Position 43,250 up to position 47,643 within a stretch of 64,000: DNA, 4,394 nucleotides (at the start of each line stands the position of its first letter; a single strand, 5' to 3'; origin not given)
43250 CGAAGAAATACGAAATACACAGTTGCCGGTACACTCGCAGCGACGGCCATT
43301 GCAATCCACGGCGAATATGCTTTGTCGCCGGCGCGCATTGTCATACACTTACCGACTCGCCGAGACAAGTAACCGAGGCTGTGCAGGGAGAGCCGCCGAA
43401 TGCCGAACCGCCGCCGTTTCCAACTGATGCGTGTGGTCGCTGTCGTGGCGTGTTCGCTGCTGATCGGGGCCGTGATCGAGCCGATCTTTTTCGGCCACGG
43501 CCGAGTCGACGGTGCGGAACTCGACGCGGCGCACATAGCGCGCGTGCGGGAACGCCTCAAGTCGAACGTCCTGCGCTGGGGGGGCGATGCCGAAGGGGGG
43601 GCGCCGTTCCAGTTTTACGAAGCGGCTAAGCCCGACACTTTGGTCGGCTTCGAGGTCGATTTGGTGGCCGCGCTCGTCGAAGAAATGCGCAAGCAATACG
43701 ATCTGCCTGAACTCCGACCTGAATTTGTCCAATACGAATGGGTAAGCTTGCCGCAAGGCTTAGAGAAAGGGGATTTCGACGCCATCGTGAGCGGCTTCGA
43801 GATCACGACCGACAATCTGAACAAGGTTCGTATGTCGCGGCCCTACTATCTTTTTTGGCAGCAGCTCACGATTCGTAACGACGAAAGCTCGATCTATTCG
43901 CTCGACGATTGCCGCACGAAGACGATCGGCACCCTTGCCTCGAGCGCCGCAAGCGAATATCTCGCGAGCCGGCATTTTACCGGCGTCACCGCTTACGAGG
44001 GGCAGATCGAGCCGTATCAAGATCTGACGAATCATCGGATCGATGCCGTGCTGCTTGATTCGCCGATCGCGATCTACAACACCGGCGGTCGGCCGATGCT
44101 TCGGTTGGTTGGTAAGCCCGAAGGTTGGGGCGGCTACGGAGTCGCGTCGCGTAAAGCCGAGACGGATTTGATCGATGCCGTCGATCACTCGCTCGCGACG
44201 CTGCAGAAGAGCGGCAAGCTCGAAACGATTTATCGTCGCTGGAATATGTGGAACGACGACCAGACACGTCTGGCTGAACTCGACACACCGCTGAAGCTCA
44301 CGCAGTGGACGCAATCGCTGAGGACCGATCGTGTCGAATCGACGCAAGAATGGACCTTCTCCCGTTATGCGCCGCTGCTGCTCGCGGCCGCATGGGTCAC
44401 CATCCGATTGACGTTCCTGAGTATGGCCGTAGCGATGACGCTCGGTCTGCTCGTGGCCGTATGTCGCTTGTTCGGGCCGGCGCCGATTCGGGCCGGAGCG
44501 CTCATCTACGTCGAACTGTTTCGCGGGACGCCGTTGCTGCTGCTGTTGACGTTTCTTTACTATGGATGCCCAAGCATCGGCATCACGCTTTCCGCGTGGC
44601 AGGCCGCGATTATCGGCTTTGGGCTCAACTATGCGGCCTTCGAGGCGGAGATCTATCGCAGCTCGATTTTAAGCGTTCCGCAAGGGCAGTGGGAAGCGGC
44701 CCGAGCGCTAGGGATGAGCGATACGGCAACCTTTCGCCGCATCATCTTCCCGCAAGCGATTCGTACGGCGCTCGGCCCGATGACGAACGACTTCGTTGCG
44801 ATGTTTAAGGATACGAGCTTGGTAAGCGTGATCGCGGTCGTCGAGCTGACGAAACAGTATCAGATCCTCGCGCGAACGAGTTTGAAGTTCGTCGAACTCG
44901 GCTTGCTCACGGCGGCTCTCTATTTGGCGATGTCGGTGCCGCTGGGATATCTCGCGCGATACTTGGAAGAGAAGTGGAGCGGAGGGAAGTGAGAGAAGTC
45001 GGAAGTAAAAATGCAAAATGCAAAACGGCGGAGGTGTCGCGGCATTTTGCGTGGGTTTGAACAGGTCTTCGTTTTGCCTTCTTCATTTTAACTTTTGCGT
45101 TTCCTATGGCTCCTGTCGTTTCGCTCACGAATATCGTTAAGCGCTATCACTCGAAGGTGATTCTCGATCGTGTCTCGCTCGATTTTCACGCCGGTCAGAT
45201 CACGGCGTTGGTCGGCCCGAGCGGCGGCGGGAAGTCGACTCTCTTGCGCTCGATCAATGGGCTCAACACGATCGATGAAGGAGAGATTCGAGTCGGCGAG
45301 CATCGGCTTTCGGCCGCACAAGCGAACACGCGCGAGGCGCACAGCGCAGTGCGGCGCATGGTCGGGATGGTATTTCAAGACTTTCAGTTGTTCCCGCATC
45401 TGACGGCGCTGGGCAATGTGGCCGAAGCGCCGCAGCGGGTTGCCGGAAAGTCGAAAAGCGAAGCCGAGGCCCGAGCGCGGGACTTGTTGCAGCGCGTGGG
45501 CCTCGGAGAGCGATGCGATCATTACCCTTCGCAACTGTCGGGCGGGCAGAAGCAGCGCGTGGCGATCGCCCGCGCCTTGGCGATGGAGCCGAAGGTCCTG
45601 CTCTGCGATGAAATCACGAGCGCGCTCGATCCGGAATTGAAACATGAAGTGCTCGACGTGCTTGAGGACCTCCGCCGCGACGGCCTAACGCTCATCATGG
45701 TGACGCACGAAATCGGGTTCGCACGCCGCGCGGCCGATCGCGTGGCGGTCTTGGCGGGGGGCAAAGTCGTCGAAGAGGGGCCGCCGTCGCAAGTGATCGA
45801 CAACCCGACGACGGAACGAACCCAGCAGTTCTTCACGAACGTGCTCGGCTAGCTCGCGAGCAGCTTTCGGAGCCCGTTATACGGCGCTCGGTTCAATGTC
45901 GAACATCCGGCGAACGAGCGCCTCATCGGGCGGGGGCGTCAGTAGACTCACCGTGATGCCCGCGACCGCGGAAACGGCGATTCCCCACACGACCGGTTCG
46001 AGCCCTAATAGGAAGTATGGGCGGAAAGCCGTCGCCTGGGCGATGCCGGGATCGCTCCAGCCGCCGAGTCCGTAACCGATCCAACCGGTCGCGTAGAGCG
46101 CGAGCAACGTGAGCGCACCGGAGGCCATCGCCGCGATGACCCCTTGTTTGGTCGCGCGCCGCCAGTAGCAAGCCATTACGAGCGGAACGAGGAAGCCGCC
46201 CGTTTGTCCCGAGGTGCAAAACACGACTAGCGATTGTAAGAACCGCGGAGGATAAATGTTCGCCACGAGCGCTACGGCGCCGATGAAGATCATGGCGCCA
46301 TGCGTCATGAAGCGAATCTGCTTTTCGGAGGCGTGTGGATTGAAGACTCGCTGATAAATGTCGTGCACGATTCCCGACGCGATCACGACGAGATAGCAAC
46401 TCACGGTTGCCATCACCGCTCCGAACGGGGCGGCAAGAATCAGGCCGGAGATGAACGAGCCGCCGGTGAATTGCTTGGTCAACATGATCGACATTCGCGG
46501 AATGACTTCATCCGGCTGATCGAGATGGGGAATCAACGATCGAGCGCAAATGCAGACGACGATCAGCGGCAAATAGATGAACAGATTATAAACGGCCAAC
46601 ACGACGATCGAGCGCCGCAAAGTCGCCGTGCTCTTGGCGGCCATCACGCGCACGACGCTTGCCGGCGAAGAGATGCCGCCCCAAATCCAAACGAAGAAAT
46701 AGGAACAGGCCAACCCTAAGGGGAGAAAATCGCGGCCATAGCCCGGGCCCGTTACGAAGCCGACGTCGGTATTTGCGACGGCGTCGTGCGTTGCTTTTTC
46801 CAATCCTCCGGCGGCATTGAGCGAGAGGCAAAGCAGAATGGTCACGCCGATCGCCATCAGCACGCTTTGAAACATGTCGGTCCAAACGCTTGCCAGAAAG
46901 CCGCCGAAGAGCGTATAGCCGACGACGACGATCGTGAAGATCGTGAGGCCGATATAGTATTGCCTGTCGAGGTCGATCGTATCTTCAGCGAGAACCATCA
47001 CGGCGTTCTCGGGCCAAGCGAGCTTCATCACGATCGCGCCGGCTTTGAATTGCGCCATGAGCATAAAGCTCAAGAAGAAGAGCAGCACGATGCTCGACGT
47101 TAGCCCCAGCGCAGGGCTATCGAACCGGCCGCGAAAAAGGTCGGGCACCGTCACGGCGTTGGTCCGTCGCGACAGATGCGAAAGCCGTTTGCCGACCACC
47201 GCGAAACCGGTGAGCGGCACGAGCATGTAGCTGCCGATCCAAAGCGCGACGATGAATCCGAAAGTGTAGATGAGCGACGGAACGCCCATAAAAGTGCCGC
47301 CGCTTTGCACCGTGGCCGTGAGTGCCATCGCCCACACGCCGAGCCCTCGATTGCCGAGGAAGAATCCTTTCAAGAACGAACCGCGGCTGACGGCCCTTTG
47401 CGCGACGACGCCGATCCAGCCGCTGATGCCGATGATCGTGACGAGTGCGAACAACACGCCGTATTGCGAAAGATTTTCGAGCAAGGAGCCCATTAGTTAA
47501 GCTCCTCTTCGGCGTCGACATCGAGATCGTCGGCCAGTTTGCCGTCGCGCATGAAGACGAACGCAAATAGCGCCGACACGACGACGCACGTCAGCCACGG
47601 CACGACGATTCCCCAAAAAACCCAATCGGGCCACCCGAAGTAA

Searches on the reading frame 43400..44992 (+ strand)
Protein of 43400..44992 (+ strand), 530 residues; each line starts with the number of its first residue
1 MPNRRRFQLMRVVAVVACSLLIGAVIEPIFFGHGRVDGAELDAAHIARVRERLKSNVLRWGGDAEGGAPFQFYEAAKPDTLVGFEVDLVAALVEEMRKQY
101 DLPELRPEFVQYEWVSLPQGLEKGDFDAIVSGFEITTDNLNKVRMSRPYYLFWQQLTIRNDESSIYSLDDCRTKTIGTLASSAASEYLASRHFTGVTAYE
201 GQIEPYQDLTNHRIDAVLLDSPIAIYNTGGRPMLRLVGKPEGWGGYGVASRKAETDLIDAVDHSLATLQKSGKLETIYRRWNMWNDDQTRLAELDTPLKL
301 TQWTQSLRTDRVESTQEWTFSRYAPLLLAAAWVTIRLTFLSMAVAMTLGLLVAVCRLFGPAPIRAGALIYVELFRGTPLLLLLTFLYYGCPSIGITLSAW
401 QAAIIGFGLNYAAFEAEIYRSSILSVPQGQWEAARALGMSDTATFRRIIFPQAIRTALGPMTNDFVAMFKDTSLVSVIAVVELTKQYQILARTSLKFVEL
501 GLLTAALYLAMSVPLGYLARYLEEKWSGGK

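Call 8: search_protein_families(library=pfam, proteins=[window:43400-44992:+], max_evalue=0.01)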
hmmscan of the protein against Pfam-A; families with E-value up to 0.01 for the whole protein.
window:43400-44992:+ (530 aa): 2 families
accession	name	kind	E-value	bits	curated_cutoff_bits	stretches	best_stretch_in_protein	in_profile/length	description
PF00497.25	SBP_bac_3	-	1.3e-21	77.2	26.4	1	67-281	9-129/132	Bacterial extracellular solute-binding proteins, family 3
PF00528.27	BPD_transp_1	-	2.9e-21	76.5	26.4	1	346-526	2-182/184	Binding-protein-dependent transport system inner membrane component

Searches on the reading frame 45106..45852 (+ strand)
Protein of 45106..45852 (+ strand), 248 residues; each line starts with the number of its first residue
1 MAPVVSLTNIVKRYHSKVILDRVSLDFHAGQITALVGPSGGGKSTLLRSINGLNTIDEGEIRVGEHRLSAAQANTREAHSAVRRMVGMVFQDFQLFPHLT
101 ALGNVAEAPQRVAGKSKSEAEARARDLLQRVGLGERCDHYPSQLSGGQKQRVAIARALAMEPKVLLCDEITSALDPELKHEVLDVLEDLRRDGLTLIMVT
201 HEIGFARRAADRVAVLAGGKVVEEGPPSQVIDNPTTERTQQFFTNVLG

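Call 41: search_protein_families(library=pfam, proteins=[window:45106-45852:+], max_evalue=0.001)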
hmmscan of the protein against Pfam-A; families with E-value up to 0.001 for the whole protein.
window:45106-45852:+ (248 aa): 6 families
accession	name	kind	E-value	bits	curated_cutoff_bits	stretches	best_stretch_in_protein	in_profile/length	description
PF00005.33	ABC_tran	-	1.4e-36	126.6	25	1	20-172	1-137/137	ABC transporter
PF13304.12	AAA_21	-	5e-12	46.9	27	1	141-202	235-299/304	AAA domain, putative AbiEii toxin, Type IV TA system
PF02463.25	SMC_N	-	2e-09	37.7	40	1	21-215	16-211/220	RecF/RecN/SMC N terminal domain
PF13401.12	AAA_22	-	6e-05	23.8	27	1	30-201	5-123/130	AAA domain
PF03193.22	RsgA_GTPase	-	8.1e-05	22.9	30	1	29-63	105-139/174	RsgA GTPase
PF13555.12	AAA_29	-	0.00048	20.3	27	1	22-47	14-39/61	P-loop containing region of AAA domain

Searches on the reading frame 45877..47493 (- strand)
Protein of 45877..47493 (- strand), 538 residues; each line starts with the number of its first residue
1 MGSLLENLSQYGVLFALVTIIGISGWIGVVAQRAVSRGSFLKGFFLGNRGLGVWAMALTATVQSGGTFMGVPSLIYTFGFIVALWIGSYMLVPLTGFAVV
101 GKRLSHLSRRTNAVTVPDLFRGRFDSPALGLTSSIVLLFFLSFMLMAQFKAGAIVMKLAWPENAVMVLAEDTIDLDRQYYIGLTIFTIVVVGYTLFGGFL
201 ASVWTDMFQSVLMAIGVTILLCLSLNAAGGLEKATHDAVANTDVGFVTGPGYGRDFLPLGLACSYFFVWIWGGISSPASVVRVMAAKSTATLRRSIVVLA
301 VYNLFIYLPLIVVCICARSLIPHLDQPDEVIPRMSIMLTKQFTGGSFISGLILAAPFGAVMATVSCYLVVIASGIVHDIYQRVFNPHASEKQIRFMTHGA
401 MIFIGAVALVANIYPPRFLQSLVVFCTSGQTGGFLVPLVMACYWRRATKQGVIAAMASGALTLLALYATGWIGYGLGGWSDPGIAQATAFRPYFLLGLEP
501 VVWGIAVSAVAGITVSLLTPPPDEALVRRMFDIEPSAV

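Call 41: search_protein_families(library=pfam, proteins=[window:45877-47493:-], max_evalue=0.001)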
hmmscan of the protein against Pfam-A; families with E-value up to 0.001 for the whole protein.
window:45877-47493:- (538 aa): 1 family
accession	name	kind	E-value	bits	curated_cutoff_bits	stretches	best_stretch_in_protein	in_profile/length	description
PF00474.23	SSF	-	7e-56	190.3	22.8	1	44-459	1-406/406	Sodium:solute symporter family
